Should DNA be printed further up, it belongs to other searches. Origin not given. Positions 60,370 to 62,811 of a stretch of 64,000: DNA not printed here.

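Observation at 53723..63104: AddAB-type helicase-nuclease divergently paired with a naturally fused PafBC-like double-WYL regulator and a coupled holin-family membrane protein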

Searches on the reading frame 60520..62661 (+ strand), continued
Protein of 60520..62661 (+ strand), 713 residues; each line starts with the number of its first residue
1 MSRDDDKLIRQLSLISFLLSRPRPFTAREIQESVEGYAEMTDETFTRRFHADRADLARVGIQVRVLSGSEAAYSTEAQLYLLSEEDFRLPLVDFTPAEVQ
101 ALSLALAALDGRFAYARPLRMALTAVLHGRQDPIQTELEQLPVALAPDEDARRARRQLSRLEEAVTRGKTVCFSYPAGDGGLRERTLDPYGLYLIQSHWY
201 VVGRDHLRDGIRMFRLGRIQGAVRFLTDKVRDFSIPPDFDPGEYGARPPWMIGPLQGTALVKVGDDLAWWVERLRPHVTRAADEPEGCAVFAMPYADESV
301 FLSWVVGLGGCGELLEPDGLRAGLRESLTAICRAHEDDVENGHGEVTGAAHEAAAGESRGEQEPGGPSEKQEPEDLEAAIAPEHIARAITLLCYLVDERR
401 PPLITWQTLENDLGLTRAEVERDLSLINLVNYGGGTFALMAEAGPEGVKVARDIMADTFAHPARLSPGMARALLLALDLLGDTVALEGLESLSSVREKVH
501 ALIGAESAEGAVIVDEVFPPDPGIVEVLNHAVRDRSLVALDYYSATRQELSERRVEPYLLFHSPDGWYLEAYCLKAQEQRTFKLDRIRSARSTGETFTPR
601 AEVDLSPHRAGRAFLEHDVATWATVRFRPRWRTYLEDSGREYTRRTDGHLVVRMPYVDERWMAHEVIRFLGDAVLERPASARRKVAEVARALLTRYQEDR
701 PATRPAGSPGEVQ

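Call 26: search_protein_families(library=pfam, proteins=[L039:5850-7895:+, L039:7727-8947:+, L039:8949-10001:+, L039:8491-9870:-, L039:12177-15500:-, L039:3081-5156:-, L042:12195-13862:+, L040:10515-12143:+, L042:6738-9842:-, L042:3061-6798:-], max_evalue=0.001)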
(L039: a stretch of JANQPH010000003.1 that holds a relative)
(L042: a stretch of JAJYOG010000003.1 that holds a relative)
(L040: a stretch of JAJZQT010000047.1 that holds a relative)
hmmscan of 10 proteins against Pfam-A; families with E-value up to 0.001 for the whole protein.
L039:5850-7895:+ (681 aa): 0 families

L039:7727-8947:+ (406 aa): 0 families

L039:8949-10001:+ (350 aa): 0 families

L039:8491-9870:- (459 aa): 0 families

L039:12177-15500:- (1107 aa): 3 families
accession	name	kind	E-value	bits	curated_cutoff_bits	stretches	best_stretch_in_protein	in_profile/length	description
PF02481.21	DNA_processg_A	-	1.3e-66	224.2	29.6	1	816-1021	9-210/212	DNA recombination-mediator protein A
PF17782.7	DprA_WH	-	5e-10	39.7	22.9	1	1048-1101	8-61/61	DprA winged helix domain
PF18306.6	LDcluster4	-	6.9e-05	22.9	26.3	1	857-998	3-123/151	SLOG cluster4 family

L039:3081-5156:- (691 aa): 2 families
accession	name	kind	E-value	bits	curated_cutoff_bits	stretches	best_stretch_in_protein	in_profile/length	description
PF04055.27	Radical_SAM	-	4.5e-20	72.9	29.5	1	387-560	2-165/166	Radical SAM superfamily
PF19288.4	CofH_C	-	4.2e-08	33.5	27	1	570-683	3-118/125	CofH/MqnC C-terminal region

L042:12195-13862:+ (555 aa): 0 families

L040:10515-12143:+ (542 aa): 1 family
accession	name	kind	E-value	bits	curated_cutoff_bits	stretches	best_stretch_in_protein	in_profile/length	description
PF19077.6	Big_13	-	6e-06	27.1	27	1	371-429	37-98/102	Bacterial Ig-like domain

L042:6738-9842:- (1034 aa): 3 families
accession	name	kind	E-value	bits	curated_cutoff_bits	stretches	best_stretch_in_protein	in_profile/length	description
PF12705.13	PDDEXK_1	-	2e-28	100.4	22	1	735-1023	4-247/247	PD-(D/E)XK nuclease superfamily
PF21445.3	ADDB_N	-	5.5e-21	75.5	26.6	1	13-245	1-239/290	ADDB, N-terminal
PF13361.12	UvrD_C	-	8.8e-07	29.1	25.6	0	543-609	300-345/350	UvrD-like helicase C-terminal domain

L042:3061-6798:- (1245 aa): 6 families
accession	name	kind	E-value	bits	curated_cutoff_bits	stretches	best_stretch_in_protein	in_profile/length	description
PF00580.27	UvrD-helicase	-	1.1e-56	192.9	23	1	28-420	2-269/271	UvrD/REP helicase N-terminal domain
PF13361.12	UvrD_C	-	8.6e-29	101.5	25.6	1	428-829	1-347/350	UvrD-like helicase C-terminal domain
PF12705.13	PDDEXK_1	-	4.6e-18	66.5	22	1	925-1224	2-240/247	PD-(D/E)XK nuclease superfamily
PF13245.12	AAA_19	-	1.1e-15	58.4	25.1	1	32-407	2-134/134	AAA domain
PF13538.12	UvrD_C_2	-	2.7e-08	34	27.4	0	733-758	2-29/52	UvrD-like helicase C-terminal domain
PF00270.35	DEAD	-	0.00013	22.1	26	1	28-110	1-85/167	DEAD/DEAH box helicase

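Call 41: search_protein_families(library=ncbifam, proteins=[window:60520-62661:+], max_evalue=0.01)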
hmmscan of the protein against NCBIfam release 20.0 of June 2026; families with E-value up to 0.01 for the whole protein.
window:60520-62661:+ (713 aa): 0 families

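Call 42: search_protein_families(library=padloc, proteins=[window:60520-62661:+], max_evalue=0.001)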
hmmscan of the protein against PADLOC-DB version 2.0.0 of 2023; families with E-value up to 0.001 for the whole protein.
window:60520-62661:+ (713 aa): 5 families
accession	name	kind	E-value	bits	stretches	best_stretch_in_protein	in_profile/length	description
PDLC01457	WYL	-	9.2e-59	196.8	2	7-226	2-194/229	"CAS-I,CAS-II,CAS-III,CAS-IV,CAS-V,CAS-VI; associated_signaling"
PDLC01652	WYL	-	6.8e-58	193.6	2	153-331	15-161/162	"CAS-I,CAS-II,CAS-III,CAS-IV,CAS-V,CAS-VI; associated_signaling"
PDLC01766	Cas3c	-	3.9e-13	46.5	1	45-328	27-309/1009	-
PDLC02317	AbiEii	-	5.3e-11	40.1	1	524-608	311-390/396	AbiEii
PDLC03787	RTasWYL-YodC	-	1.9e-06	25.3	1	543-591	296-348/354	DRT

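Call 65: predict_structure(alignment_id=A1)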
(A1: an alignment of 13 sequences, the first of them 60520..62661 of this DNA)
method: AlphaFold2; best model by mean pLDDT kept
length: 713 residues; sequences in the alignment: 13
mean_pLDDT: 64.8   pTM: 0.35
mean pLDDT of the five models: 64.8, 64.6, 63.0, 57.4, 54.6
residues with pLDDT >= 90: 49; 70-90: 298; 50-70: 168; < 50: 198
segments of 3 or more residues with pLDDT < 50: 108-113, 134-153, 227-246, 338-382, 429-439, 453-487, 489-496, 504-519, 546-548, 607-620, 701-713
pLDDT, mean of each block of 10 residues (from residue 1): 72 81 81 83 87 83 73 63 74 61 53 54 63 43 31 55 57 80 76 54 68 76 55 36 49 79 78 76 77 84 79 87 91 73 28 25 27 32 57 67 85 82 64 39 80 40 37 42 43 47 46 42 78 88 63 86 64 84 81 85 52 35 84 64 88 74 83 87 90 77 35 27
secondary structure, 60 per line:
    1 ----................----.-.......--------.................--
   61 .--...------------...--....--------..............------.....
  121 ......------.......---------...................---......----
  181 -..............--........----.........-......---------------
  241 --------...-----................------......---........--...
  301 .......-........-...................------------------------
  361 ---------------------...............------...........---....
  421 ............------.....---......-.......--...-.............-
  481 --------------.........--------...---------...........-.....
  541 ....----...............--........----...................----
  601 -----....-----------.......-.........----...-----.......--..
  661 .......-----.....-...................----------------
elements in order (helices of 4 or more, strands of 3 or more residues): H5-20 H27-33 H42-58 E64-66 E79-81 H96-109 H116-126 H133-139 H149-167 E171-176 E182-195 E198-205 E210-215 E220-225 E257-264 H265-272 E279-284 E288-295 H298-307 E312-316 H318-336 H382-396 E403-405 H406-413 H417-432 E439-443 E447-452 H454-460 E463-465 H467-479 H495-503 E512-514 H524-534 E536-544 E549-563 E566-573 E578-583 E587-596 H606-609 E621-627 H629-637 E642-644 E650-656 H659-667 E673-677 H679-697

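Call 67: fold_search(model_id=the predicted structure, library=pdb)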
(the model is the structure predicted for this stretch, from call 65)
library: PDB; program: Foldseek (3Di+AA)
matches with E <= 10: 816; with E <= 0.001: 32
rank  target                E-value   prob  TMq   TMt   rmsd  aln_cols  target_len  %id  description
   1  6sj9_A                1.3e-30  1.00  0.25  0.27  21.9       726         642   22  Proteasome accessory factor B/C (PafBC) of Arthrobacter aurescens (released 2019-10-16)
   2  6sj9_B                1.7e-28  1.00  0.24  0.27  22.4       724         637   22  Proteasome accessory factor B/C (PafBC) of Arthrobacter aurescens (released 2019-10-16)
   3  9fnd_X                2.2e-15  1.00  0.14  0.25  22.1       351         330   25  Transcriptional activator PafBC bound to mycobacterial RNA polymerase (released 2025-02-12)
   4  9fnd_Y                4.4e-14  1.00  0.14  0.27  19.1       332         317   24  Transcriptional activator PafBC bound to mycobacterial RNA polymerase (released 2025-02-12)
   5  8tpk_B                1.9e-10  1.00  0.15  0.26  19.4       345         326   17  P6522 crystal form of C. crescentus DriD-ssDNA-DNA complex (released 2023-11-29)
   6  8tp8_B                1.9e-10  1.00  0.13  0.23  19.9       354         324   19  Structure of the C. crescentus WYL-activator, DriD, bound to ssDNA and cognate DNA (released 2023-11-29)
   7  8tpk_A                3.1e-10  1.00  0.14  0.27  22.0       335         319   17  P6522 crystal form of C. crescentus DriD-ssDNA-DNA complex (released 2023-11-29)
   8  8tp8_D                5.8e-10  1.00  0.13  0.26  22.1       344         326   16  Structure of the C. crescentus WYL-activator, DriD, bound to ssDNA and cognate DNA (released 2023-11-29)
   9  8tp8_A                6.1e-10  1.00  0.13  0.26  21.9       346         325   16  Structure of the C. crescentus WYL-activator, DriD, bound to ssDNA and cognate DNA (released 2023-11-29)
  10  9pfv_Q                4.7e-09  1.00  0.13  0.26  20.1       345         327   17  The cryo-EM structure of C. crescentus DriD-ssDNA-RNAP-Sigma73-CCNA_03891/CCNA_01149 promoter transcription activation (released 2026-02-25)
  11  9pfq_Q                9.6e-09  1.00  0.14  0.25  19.6       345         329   18  The cryo-EM structure of C. crescentus DriD-ssDNA-RNAP-Sigma73-bapE promoter transcription activation complex (released 2026-02-25)
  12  7t8k_B                1.5e-08  1.00  0.13  0.29  16.3       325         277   17  BrxR from Acinetobacter BREX type I phage restriction system bound to DNA (released 2022-05-18)
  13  7tzv_M                2.6e-08  1.00  0.13  0.43  13.2       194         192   15  Structure of DriD C-domain bound to 9mer ssDNA (released 2022-06-01)
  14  9cu3_B                2.6e-08  1.00  0.13  0.42  14.1       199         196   16  Allosteric mechanism of DriD transcription activator (released 2025-04-23)
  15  9cu3_A                2.7e-08  1.00  0.13  0.39  12.9       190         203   15  Allosteric mechanism of DriD transcription activator (released 2025-04-23)
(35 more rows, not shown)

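Call 74: search_protein_families(library=phrogs, proteins=[window:60520-62661:+], max_evalue=0.001)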
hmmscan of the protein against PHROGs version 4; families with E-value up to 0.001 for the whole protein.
window:60520-62661:+ (713 aa): 1 family
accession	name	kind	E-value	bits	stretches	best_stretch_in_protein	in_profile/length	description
phrog_13105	-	unknown function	1.8e-18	68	2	524-598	148-221/239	-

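Call 76: search_protein_families(library=pfam, proteins=[L042:13878-14474:-, L042:15218-16318:-, L042:16597-17535:-, L042:17800-18372:+, L042:18695-19900:+, L042:19907-20836:+, L042:2576-3064:+, L040:817-1437:+, L040:565-1074:-, L040:12199-12594:-], max_evalue=0.001)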
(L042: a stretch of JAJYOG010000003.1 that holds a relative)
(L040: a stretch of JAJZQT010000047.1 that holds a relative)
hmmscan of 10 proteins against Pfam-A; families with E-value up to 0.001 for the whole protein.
L042:13878-14474:- (198 aa): 2 families
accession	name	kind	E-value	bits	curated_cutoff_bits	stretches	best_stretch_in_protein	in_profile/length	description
PF00717.28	Peptidase_S24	-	1.4e-06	28.5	23.3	1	31-84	35-85/116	Peptidase S24-like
PF10502.14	Peptidase_S26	-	2.2e-05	24.9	22.9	1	34-73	26-66/168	Signal peptidase, peptidase S26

L042:15218-16318:- (366 aa): 2 families
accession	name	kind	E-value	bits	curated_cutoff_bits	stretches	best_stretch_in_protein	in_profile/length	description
PF04055.27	Radical_SAM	-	3.3e-19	70.1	29.5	1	32-176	2-154/166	Radical SAM superfamily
PF13186.11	SPASM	-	1.8e-12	47.8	21.5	1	254-314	1-67/67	Iron-sulfur cluster-binding domain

L042:16597-17535:- (312 aa): 0 families

L042:17800-18372:+ (190 aa): 1 family
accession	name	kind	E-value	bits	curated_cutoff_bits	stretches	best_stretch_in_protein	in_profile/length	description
PF01558.24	POR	-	3.8e-42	144.8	27.4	1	13-185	1-173/173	Pyruvate ferredoxin/flavodoxin oxidoreductase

L042:18695-19900:+ (401 aa): 3 families
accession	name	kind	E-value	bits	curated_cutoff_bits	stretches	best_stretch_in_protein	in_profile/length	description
PF01855.24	POR_N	-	9.8e-69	232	27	1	22-246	2-229/231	Pyruvate flavodoxin/ferredoxin oxidoreductase, thiamine diP-bdg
PF17147.9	PFOR_II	-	3.6e-32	111.2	27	1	269-373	1-102/102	Pyruvate:ferredoxin oxidoreductase core domain II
PF02780.25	Transketolase_C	-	0.00028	21.2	25.9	1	267-333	8-75/124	Transketolase, C-terminal domain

L042:19907-20836:+ (309 aa): 1 family
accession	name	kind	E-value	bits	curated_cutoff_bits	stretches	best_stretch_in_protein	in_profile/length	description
PF02775.26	TPP_enzyme_C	-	2.1e-21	76.7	21.9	1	47-214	2-151/151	Thiamine pyrophosphate enzyme, C-terminal TPP binding domain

L042:2576-3064:+ (162 aa): 1 family
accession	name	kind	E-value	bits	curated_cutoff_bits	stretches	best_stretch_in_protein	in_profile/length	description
PF04073.20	tRNA_edit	-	9.1e-25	87.6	25.5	1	23-144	1-123/123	Aminoacyl-tRNA editing domain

L040:817-1437:+ (206 aa): 1 family
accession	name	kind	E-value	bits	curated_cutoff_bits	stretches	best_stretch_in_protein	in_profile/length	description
PF04073.20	tRNA_edit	-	2.7e-21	76.4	25.5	1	72-188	5-123/123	Aminoacyl-tRNA editing domain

L040:565-1074:- (169 aa): 0 families

L040:12199-12594:- (131 aa): 0 families
